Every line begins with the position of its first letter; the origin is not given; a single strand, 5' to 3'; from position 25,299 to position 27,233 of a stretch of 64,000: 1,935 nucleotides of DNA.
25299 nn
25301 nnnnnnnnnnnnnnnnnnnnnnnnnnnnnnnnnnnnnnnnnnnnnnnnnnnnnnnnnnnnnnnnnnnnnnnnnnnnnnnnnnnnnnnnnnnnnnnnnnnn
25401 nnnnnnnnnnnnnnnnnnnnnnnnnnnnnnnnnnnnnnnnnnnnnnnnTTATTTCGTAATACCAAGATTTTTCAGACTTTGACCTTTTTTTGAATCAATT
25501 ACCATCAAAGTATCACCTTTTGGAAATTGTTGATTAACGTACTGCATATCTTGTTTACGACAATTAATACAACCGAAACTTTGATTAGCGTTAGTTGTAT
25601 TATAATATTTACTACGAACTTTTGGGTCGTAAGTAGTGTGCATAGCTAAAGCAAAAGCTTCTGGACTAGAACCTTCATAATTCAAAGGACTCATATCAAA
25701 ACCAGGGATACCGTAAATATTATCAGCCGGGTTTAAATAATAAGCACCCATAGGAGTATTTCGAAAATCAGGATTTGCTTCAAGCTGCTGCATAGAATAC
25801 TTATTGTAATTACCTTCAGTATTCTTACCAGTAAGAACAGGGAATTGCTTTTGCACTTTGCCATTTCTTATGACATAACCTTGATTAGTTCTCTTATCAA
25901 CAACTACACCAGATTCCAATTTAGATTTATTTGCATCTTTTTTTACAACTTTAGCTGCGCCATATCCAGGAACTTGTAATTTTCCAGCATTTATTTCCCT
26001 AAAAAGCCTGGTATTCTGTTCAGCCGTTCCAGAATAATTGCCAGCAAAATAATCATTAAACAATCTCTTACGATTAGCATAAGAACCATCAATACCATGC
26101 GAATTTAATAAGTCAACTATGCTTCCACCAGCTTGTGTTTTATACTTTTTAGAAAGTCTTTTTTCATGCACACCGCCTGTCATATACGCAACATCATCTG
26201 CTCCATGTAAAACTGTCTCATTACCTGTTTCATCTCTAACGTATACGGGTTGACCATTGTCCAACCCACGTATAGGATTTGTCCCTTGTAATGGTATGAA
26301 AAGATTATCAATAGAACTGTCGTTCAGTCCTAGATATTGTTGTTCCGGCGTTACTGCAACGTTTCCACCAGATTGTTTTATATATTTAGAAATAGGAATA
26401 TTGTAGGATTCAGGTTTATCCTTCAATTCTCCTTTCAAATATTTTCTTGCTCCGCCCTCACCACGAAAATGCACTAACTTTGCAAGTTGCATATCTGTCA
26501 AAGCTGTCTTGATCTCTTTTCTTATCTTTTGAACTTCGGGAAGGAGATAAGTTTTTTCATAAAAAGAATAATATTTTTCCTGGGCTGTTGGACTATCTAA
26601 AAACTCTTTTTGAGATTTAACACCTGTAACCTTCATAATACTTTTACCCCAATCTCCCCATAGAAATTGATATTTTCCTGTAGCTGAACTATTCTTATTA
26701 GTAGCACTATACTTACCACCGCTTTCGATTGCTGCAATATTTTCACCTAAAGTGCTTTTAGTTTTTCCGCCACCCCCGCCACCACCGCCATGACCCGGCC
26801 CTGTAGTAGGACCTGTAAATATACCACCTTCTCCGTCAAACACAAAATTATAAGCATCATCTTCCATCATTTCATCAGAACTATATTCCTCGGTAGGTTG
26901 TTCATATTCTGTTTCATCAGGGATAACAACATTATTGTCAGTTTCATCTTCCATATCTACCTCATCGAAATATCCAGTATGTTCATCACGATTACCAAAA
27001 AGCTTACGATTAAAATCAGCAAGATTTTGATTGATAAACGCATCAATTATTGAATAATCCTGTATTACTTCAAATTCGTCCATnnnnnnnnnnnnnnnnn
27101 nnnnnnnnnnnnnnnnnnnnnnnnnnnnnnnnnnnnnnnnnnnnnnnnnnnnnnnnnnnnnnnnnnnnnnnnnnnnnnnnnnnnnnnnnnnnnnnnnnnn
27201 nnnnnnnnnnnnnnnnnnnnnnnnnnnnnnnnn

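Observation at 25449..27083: Virion protein pairing a lytic-transglycosylase-like domain with an L,D-transpeptidase (YkuD)-like active-site motif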

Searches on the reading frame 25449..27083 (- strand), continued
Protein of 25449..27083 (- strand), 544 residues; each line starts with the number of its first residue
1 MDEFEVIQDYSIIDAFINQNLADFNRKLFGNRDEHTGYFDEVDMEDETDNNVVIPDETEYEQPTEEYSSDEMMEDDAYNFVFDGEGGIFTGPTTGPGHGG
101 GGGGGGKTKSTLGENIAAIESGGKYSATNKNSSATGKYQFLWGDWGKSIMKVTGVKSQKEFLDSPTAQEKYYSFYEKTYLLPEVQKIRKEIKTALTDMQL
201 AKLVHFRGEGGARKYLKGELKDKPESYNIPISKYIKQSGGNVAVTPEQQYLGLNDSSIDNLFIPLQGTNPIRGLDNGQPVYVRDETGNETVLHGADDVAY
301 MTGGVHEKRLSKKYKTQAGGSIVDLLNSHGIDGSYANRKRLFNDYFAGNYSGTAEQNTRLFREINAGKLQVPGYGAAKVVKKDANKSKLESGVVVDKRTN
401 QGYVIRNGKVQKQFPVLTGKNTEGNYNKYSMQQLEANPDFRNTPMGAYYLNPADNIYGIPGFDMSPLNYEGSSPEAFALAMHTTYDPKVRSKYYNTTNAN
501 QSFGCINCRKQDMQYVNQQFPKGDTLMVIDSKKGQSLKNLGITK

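Call 69: search_solved_structures(query=A1, max_evalue=0.01, show_alignments=2)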
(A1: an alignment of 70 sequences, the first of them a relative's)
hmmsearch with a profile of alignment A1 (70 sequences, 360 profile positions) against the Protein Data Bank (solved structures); distinct sequences matched with E-value up to 0.01: 2.
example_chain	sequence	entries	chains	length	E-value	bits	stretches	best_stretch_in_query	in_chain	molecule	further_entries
9xps_S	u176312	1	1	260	5.3e-05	26.2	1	100-161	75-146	Endolysin gp144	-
3bkh_A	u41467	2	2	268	5.8e-05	26.1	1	100-161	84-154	lytic transglycosylase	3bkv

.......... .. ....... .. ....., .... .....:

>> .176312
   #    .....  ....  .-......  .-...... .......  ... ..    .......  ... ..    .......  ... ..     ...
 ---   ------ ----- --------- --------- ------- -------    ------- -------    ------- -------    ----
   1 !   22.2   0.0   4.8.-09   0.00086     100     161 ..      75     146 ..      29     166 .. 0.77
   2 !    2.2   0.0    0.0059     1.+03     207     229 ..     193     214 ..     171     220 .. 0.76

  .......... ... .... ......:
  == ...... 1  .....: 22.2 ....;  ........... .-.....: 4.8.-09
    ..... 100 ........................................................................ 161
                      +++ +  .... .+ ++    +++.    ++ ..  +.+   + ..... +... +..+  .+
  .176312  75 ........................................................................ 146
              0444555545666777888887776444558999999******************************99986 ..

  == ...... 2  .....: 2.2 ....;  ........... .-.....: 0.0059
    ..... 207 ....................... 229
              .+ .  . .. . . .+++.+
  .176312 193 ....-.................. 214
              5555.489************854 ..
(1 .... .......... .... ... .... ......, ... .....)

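Call 97: find_encoding_contigs(protein=P0011, flank=10000, max_places=1)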
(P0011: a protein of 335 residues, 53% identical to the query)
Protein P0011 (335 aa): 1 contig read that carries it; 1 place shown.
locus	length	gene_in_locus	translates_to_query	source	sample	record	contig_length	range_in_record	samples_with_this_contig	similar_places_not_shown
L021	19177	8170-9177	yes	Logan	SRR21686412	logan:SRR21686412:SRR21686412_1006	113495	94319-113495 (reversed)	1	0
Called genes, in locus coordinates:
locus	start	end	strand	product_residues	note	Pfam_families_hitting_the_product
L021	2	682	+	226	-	?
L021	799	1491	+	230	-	PF25702:CrAss_Ring_2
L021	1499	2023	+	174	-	-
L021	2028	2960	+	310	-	PF24228:CrAss_Ring_1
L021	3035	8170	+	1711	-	-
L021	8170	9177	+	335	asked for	-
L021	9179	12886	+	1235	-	-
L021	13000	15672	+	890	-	-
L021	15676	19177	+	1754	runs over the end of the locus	-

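Call 98: find_encoding_contigs(protein=P0015, flank=10000, max_places=1)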
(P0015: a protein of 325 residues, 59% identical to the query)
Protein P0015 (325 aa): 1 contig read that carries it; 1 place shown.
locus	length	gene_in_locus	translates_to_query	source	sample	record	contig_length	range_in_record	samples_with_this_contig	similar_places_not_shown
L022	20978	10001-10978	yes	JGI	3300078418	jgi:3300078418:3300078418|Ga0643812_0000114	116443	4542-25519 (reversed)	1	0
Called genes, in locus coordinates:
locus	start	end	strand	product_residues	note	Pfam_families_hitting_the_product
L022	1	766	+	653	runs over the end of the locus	PF00041:fn3 (faint)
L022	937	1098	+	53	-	-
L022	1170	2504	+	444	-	-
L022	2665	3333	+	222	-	-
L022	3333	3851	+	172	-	-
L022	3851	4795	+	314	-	PF24228:CrAss_Ring_1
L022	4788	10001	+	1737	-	-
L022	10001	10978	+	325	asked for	-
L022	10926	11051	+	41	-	-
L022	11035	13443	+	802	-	-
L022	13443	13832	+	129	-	-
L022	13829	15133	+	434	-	-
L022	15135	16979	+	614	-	-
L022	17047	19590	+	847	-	-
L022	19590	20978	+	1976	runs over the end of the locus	?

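Call 99: find_encoding_contigs(protein=P0047, flank=10000, max_places=1)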
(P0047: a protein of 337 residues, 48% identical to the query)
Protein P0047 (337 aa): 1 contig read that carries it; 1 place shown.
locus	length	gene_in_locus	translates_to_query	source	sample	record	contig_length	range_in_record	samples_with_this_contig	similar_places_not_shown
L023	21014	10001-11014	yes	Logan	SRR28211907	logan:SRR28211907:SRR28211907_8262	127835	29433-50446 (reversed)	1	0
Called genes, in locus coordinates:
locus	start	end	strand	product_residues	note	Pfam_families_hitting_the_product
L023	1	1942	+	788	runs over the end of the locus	-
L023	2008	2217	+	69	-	-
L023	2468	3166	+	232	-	PF25702:CrAss_Ring_2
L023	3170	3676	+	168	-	-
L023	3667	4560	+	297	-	PF24228:CrAss_Ring_1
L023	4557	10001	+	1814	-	-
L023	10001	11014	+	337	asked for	-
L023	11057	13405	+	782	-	-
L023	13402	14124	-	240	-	PF24838:8xMP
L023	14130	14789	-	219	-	-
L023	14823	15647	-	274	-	PF26164:Bact_GSDM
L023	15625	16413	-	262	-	-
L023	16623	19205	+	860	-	-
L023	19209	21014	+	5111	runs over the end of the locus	PF13604:AAA_30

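Call 100: find_encoding_contigs(protein=P0056, flank=10000, max_places=1)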
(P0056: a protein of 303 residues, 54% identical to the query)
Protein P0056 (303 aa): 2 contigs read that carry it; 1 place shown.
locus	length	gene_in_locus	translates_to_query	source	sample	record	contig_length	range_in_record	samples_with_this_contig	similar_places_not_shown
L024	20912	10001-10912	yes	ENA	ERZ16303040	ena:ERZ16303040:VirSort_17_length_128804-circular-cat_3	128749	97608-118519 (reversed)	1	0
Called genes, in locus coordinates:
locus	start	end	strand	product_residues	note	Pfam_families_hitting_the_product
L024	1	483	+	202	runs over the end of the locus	PF05050:Methyltransf_21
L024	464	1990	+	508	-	PF10250:O-FucT (faint)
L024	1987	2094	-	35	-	-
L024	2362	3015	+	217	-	-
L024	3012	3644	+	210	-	PF25702:CrAss_Ring_2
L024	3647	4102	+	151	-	-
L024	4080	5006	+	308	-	PF24228:CrAss_Ring_1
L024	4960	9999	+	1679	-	-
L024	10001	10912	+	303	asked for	-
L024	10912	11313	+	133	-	PF19174:DUF5856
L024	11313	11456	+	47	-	-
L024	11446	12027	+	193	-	-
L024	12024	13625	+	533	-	-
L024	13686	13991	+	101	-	-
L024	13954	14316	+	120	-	-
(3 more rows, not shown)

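Call 104: search_protein_families(library=pfam, proteins=[L021:8170-9177:+, L021:9179-12886:+], max_evalue=0.05)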
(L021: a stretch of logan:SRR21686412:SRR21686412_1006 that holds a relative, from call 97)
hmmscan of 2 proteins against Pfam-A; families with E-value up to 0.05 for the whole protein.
L021:8170-9177:+ (335 aa): 0 families

L021:9179-12886:+ (1235 aa): 0 families

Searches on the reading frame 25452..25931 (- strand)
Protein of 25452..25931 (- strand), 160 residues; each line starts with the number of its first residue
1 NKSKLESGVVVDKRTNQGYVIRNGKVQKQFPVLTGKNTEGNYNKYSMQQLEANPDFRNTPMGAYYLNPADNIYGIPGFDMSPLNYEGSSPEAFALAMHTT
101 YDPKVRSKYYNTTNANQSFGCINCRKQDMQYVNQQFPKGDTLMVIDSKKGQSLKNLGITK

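Call 85: find_related_loci(query=window:25452-25931:-, collection=genome_contigs, flank=6000)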
Query window:25452-25931:- (160 aa) in genome_contigs; peptide patterns used: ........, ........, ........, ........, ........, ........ (x = any residue, [..] = any of these).
22 stretches matched a pattern, but none encodes a relative of the query by tblastn (E <= 1e-3).

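Call 87: find_related_loci(query=A4, collection=genome_contigs, flank=6000)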
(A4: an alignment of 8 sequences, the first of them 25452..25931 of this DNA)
Query A4 (160 aa) in genome_contigs; peptide patterns used: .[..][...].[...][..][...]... (x = any residue, [..] = any of these).
21 stretches matched a pattern, but none encodes a relative of the query by tblastn (E <= 1e-3).

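Call 90: search_solved_structures(query=A4, max_evalue=10, show_alignments=5)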
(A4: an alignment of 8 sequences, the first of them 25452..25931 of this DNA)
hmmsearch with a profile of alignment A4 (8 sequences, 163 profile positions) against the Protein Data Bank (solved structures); distinct sequences matched with E-value up to 10: 25.
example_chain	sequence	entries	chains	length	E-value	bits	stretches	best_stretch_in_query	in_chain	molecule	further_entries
8r8o_A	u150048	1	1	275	0.0015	21.4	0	106-154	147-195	HalluTIM3-1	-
8r8n_A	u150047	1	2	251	0.018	18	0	105-156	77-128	HalluTIM2-2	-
6yqy_A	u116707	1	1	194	0.049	16.6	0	103-156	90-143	de novo designed TIM barrel sTIM11noCys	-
7osu_A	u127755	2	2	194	0.08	15.9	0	106-156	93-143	sTIM11noCys-SB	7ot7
5bvl_A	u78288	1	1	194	0.2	14.5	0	104-156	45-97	designed TIM barrel sTIM11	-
7a8s_A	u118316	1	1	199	0.26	14.2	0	108-156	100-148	sTIM11_h3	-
3f9u_A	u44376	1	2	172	0.31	13.9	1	100-137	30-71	Putative exported cytochrome C biogenesis-related protein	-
7a11_A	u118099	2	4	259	0.84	12.5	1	118-150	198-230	L,D-transpeptidase 2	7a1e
7a1c_A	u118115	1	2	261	0.85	12.5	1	118-150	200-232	L,D-transpeptidase 2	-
4huc_A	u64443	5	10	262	0.86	12.5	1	118-150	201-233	PROBABLE CONSERVED LIPOPROTEIN LPPS | L,D-transpeptidase 2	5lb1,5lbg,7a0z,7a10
3vyo_A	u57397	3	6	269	0.92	12.4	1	118-150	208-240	Probable conserved lipoprotein LPPS | L,D-transpeptidase 2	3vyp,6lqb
6iyv_B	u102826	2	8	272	0.95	12.4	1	118-150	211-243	L,D-transpeptidase 2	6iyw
4gsq_A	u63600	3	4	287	1.1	12.2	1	118-150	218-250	Probable conserved lipoprotein LPPS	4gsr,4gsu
3tur_A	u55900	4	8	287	1.1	12.2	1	118-150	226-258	Mycobacteria Tuberculosis LD-transpeptidase type 2 | LD-transpeptidase type 2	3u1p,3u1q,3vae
8j65_A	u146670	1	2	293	1.1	12.1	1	118-150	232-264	L,D-transpeptidase 2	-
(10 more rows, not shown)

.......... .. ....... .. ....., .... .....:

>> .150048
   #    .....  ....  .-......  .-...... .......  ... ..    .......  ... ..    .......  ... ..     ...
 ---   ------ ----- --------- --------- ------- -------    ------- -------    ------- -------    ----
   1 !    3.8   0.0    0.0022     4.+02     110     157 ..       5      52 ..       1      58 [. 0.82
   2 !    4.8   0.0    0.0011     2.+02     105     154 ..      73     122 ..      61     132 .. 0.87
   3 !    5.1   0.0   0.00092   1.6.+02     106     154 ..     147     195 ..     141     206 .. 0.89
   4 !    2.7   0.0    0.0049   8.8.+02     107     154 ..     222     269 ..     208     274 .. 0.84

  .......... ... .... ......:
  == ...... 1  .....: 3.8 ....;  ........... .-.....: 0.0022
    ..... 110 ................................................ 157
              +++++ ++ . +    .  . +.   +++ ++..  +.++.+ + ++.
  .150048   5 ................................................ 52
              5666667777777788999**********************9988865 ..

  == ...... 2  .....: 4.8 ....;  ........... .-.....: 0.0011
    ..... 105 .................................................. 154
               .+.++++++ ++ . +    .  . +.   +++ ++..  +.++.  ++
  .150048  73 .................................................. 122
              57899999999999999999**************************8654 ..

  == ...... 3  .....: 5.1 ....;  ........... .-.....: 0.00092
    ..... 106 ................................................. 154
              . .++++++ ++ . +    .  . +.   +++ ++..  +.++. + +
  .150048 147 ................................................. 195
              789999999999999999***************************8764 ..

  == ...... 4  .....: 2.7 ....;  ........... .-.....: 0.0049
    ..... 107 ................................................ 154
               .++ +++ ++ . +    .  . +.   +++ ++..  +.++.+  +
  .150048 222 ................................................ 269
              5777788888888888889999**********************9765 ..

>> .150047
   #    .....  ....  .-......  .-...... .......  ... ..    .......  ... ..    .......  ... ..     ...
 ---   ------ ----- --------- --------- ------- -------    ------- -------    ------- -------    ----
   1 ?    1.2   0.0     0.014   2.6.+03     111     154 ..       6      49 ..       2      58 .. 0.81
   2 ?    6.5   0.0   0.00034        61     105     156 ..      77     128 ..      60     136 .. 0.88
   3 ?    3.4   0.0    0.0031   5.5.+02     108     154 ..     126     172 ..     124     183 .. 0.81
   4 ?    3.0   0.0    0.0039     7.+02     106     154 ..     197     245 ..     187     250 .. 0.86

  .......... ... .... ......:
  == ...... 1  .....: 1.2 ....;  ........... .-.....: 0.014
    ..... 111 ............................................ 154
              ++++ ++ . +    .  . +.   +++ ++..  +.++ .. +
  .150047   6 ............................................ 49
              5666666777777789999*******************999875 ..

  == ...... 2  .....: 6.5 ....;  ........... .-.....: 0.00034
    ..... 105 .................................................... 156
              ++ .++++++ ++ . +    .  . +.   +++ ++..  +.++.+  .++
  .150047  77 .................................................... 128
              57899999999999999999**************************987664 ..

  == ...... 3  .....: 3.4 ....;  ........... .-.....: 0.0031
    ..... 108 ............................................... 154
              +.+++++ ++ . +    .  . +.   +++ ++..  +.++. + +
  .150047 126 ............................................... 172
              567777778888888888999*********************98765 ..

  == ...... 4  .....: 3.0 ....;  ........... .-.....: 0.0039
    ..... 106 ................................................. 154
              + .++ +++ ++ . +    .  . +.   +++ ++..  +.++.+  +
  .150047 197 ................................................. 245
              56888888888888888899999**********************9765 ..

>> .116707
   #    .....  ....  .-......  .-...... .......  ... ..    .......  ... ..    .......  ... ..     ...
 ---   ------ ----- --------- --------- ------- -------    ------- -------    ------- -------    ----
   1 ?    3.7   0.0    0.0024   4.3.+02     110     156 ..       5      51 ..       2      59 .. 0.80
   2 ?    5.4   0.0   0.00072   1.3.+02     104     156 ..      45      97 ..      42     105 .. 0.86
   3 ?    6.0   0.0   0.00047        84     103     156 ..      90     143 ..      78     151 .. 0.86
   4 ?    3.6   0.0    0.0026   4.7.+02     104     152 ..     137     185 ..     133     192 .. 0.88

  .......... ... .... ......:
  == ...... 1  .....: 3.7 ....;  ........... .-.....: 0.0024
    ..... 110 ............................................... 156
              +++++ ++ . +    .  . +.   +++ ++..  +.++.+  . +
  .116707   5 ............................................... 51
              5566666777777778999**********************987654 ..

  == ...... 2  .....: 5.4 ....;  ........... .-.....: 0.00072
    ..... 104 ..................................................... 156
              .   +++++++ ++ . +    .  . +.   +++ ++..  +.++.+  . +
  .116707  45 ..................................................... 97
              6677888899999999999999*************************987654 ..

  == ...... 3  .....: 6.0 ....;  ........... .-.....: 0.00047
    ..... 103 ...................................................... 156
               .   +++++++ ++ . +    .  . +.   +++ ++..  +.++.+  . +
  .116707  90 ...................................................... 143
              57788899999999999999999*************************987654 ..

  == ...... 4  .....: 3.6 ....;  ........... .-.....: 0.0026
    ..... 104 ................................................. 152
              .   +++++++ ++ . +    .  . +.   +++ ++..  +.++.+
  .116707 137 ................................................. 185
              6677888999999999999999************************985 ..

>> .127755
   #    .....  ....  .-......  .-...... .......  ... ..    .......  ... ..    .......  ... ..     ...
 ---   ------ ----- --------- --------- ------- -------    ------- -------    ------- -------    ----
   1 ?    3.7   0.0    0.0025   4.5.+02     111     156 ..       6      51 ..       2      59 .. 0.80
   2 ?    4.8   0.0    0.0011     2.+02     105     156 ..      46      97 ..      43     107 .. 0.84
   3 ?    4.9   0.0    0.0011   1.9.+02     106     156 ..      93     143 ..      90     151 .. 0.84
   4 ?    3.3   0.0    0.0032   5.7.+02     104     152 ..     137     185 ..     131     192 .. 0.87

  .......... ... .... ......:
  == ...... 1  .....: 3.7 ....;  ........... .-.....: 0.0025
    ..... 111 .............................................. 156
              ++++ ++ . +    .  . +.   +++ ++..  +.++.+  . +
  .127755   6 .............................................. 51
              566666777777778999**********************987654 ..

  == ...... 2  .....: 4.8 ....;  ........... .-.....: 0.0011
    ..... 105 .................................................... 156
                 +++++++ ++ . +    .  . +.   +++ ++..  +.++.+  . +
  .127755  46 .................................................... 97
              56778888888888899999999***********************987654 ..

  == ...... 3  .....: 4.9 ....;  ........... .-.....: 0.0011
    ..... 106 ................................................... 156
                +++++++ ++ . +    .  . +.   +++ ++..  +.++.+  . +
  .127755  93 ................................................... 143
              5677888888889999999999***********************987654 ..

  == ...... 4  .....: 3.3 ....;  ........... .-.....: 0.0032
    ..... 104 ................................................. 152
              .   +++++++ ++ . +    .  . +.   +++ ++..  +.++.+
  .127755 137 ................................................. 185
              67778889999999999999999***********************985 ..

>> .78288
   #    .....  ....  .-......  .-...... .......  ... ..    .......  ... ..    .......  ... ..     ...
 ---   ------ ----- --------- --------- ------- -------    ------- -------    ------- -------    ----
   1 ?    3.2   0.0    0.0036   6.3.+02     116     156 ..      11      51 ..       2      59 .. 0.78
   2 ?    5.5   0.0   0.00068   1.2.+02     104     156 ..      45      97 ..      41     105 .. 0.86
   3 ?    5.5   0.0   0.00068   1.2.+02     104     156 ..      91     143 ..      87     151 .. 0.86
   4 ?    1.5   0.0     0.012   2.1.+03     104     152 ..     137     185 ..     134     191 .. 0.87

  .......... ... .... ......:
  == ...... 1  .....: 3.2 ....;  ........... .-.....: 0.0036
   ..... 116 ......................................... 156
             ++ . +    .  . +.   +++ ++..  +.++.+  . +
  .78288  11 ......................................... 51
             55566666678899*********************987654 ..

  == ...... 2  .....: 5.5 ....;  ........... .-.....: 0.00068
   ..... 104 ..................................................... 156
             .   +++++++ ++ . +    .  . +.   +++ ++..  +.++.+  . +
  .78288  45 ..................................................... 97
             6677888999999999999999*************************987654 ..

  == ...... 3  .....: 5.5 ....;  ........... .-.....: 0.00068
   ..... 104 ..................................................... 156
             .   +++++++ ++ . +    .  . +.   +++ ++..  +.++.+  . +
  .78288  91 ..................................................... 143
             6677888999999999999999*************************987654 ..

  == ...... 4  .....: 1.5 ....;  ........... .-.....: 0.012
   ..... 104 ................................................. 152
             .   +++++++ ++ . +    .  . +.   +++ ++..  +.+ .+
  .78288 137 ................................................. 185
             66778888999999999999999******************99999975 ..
